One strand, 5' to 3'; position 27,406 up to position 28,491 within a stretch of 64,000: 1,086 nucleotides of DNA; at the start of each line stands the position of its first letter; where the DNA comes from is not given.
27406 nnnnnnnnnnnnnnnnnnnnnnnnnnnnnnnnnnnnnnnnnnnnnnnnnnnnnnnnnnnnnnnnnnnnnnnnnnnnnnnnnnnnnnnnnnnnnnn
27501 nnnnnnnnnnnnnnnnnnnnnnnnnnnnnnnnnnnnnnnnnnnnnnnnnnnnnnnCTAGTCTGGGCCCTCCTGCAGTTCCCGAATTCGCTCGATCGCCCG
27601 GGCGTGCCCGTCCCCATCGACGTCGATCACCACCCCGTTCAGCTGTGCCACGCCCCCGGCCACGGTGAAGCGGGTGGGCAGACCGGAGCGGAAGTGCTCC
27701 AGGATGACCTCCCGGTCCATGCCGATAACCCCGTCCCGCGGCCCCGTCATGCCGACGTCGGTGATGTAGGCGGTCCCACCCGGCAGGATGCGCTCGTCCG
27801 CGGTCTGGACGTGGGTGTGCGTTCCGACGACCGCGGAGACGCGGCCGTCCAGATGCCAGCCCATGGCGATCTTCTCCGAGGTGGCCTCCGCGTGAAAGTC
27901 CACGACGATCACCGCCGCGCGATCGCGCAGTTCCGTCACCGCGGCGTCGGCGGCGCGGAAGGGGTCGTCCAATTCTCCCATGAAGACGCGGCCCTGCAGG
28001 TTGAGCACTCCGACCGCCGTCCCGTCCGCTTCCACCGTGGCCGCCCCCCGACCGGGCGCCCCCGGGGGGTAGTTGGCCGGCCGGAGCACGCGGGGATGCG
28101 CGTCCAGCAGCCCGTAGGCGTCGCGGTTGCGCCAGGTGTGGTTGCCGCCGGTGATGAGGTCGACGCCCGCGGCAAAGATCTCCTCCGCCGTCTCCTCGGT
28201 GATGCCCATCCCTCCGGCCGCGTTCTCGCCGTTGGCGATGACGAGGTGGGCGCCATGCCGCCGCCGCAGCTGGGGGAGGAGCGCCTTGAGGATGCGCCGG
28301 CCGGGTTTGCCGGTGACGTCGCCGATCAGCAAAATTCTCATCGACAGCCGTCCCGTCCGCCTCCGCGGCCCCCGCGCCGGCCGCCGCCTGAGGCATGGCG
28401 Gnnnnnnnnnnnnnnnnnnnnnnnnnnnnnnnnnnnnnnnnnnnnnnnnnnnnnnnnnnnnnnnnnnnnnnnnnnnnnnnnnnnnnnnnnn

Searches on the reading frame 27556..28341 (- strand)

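Call 23: search_protein_families(library=pfam, proteins=[window:27556-28341:-], max_evalue=0.00001)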
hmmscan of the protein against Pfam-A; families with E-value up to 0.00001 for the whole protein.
window:27556-28341:- (261 aa): 2 families
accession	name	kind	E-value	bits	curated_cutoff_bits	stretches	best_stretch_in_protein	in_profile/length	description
PF13277.11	YmdB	-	2e-108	361.9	27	1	4-253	1-253/253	YmdB-like protein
PF00149.33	Metallophos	-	4e-10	40.9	21.5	1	1-178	1-190/191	Calcineurin-like phosphoesterase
